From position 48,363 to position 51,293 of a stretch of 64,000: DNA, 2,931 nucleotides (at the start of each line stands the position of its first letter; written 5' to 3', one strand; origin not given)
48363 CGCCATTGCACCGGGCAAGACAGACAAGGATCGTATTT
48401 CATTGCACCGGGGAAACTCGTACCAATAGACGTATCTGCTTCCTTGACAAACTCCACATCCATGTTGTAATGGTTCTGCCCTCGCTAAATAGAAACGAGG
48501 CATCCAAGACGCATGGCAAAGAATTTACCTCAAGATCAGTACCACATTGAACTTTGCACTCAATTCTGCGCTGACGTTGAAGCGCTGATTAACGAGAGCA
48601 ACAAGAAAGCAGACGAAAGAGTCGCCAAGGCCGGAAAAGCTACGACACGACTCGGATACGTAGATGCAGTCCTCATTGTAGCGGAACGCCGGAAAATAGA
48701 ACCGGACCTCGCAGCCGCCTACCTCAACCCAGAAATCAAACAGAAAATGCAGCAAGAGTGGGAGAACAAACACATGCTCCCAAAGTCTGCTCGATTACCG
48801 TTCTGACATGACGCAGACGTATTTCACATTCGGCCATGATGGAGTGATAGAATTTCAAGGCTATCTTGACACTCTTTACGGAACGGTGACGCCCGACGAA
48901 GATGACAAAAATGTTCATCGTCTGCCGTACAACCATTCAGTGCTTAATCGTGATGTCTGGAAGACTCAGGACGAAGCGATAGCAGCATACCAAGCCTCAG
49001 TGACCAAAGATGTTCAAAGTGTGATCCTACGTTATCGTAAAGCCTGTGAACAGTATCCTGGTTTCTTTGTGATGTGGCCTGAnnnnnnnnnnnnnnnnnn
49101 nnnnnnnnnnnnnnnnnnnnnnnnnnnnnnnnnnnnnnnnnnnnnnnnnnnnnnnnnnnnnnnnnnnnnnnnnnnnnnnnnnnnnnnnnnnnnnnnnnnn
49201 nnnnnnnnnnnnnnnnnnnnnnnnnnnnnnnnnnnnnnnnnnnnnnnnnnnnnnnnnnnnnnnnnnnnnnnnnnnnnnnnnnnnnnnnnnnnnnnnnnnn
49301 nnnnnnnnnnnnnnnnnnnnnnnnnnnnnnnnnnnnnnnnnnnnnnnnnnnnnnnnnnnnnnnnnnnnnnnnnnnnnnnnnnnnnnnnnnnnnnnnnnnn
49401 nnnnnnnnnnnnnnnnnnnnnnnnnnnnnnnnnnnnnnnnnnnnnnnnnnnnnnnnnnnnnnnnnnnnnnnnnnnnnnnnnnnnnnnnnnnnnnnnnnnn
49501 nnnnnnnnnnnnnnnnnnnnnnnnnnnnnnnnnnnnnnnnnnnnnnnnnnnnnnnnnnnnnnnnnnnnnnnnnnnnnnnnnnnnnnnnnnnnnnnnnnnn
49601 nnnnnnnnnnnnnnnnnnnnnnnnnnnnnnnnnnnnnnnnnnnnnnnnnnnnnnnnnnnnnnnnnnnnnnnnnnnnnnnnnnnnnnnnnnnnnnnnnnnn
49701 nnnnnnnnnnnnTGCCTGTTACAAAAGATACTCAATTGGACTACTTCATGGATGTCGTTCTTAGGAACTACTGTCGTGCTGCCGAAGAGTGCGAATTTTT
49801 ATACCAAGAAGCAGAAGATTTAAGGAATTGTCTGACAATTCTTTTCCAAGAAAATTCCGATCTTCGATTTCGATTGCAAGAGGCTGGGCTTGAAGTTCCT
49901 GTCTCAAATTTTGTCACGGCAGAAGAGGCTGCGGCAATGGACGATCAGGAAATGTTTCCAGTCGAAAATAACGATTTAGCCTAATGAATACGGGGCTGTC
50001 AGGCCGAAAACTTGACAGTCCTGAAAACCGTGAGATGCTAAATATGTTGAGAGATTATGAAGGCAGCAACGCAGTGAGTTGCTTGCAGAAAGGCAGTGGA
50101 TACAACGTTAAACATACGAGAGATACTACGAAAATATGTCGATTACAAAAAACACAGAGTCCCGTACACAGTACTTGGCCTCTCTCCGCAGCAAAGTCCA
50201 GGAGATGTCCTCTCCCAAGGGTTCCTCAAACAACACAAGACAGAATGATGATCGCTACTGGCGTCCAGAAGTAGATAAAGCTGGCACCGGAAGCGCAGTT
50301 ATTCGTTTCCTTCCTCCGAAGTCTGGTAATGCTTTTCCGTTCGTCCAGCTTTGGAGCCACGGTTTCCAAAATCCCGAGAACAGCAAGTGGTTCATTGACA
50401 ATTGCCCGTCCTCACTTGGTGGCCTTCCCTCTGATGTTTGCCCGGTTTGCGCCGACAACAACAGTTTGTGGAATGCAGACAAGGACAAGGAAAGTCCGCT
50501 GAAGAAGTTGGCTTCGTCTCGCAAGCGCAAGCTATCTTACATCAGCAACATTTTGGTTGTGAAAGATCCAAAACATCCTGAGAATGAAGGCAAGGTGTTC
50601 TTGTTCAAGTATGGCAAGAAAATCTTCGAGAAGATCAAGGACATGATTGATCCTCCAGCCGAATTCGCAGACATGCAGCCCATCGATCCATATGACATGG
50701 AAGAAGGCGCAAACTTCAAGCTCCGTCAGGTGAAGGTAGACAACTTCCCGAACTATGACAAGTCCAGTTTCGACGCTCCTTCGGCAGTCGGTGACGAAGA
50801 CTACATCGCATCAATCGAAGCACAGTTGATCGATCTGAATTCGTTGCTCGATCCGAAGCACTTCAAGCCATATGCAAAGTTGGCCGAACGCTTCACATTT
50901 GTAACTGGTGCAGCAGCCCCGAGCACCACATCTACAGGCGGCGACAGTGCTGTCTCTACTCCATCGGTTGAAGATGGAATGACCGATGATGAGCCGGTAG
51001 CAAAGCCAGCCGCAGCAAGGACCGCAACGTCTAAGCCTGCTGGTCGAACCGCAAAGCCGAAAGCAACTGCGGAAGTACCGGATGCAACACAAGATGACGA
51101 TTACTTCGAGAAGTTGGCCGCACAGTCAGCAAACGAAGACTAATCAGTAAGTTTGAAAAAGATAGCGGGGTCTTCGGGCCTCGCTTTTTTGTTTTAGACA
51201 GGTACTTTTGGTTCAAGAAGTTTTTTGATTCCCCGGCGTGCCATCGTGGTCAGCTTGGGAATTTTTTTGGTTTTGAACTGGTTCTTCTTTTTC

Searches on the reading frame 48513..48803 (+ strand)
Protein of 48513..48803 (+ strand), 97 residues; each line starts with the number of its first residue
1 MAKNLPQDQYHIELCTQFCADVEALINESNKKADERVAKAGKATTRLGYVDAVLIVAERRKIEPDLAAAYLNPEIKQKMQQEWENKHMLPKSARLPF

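Call 50: search_dna_similar(query=window:48513-48803:+, collection=phages, mode=protein, max_rows=40, max_evalue=0.001)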
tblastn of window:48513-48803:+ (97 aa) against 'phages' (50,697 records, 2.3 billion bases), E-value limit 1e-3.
No match.
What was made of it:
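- Tried and rejected: tblastn with the window's gp33 found nothing among deposited phages (call 50).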

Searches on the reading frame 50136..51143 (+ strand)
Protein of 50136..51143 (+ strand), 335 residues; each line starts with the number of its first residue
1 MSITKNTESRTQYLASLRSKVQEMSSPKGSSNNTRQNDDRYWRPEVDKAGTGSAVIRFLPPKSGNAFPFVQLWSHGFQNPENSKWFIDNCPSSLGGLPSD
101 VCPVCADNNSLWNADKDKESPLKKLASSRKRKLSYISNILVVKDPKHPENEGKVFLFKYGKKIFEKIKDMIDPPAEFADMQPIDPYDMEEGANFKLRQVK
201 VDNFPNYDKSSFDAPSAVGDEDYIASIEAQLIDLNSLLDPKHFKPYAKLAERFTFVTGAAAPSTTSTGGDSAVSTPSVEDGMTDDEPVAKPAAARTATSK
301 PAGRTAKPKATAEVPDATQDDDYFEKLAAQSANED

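Call 48: search_dna_similar(query=window:50136-51140:+, collection=phages, mode=protein, max_rows=40)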
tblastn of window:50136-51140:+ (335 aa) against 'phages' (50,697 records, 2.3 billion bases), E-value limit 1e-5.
Records with a match: 2440; places in all: 2441; records where one place covers at least 80% of the query: 257.
Best place of each record, by identity: <60% 2440.
By first word of the organism name: Escherichia 633; Synechococcus 378; Klebsiella 323; Salmonella 194; Vibrio 138; Shigella 89; Aeromonas 80; Acinetobacter 71; Cyanophage 61; Enterobacter 59; and 52 more.
By host as written in the record: - 444; Escherichia coli 268; Klebsiella pneumoniae 109; Synechococcus 107; Synechococcus sp. 38; Escherichia coli O157:H7 35; Salmonella enterica 29; Synechococcus sp. WH7803 28; and 521 more.
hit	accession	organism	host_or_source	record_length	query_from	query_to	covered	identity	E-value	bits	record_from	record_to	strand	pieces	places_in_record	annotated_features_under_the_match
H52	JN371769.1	Synechococcus phage metaG-MbCM1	-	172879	2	330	98%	41.3%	9e-56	201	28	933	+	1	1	none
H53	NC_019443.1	Synechococcus phage metaG-MbCM1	-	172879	2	330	98%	41.3%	9e-56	201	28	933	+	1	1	none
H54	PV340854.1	Synechococcus phage Sf-FP1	Synechococcus sp. WH8102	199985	2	330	98%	39.8%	4e-52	190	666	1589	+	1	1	ssDNA binding protein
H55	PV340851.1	Synechococcus phage Sf-CH3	Synechococcus sp. WH8102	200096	2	330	98%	39.8%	4e-52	190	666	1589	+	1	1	ssDNA binding protein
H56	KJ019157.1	Synechococcus phage ACG-2014a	-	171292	5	330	97%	39.0%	9e-54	195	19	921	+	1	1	ssDNA binding protein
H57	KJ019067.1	Synechococcus phage ACG-2014a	-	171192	5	330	97%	39.0%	9e-54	195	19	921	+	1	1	ssDNA binding protein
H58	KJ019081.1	Synechococcus phage ACG-2014a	-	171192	5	330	97%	39.0%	9e-54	195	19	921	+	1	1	ssDNA binding protein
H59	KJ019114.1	Synechococcus phage ACG-2014a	-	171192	5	330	97%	39.0%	9e-54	195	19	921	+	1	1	ssDNA binding protein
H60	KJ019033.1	Synechococcus phage ACG-2014a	-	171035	5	330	97%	39.0%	1e-53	194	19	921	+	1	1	ssDNA binding protein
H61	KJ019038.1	Synechococcus phage ACG-2014a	-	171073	5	330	97%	39.0%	1e-53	194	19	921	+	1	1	ssDNA binding protein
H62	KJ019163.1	Synechococcus phage ACG-2014a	-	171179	5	330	97%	39.0%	1e-53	194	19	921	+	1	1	ssDNA binding protein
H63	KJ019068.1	Synechococcus phage ACG-2014a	-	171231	5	330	97%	39.0%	1e-53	194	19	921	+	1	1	ssDNA binding protein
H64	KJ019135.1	Synechococcus phage ACG-2014a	-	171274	5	330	97%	39.0%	1e-53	194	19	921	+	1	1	ssDNA binding protein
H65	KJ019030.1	Synechococcus phage ACG-2014a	-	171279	5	330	97%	39.0%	1e-53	194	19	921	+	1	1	ssDNA binding protein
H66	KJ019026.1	Synechococcus phage ACG-2014a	-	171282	5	330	97%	39.0%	1e-53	194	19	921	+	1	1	ssDNA binding protein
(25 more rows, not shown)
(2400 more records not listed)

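Call 66: find_encoding_contigs(protein=window:50136-51143:+, flank=1000, max_places=10)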
Protein window:50136-51143:+ (335 aa): 4 contigs read that carry it; 3 places shown.
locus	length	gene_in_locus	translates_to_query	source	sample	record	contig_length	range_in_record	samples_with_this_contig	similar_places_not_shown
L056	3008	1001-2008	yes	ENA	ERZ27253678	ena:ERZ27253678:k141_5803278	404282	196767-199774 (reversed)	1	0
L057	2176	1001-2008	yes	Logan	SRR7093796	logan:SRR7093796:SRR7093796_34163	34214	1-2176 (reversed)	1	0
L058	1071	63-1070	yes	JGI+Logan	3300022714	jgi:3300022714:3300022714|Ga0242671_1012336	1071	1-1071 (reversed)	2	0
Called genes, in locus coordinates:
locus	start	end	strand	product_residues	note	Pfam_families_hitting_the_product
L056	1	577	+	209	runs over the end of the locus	-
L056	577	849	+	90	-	-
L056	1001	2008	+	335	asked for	PF08804:gp32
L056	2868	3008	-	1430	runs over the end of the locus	PF01832:Glucosaminidase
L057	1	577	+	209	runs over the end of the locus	-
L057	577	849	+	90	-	-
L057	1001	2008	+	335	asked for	PF08804:gp32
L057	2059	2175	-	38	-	?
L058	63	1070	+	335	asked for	PF08804:gp32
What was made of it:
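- Closest known: tmRNAs of huge or jumbo phages. Same: A large phage genome (the same sequence lies on a 404-kb contig, call 66) that carries a tmRNA together with tRNAs and other translation-related genes.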
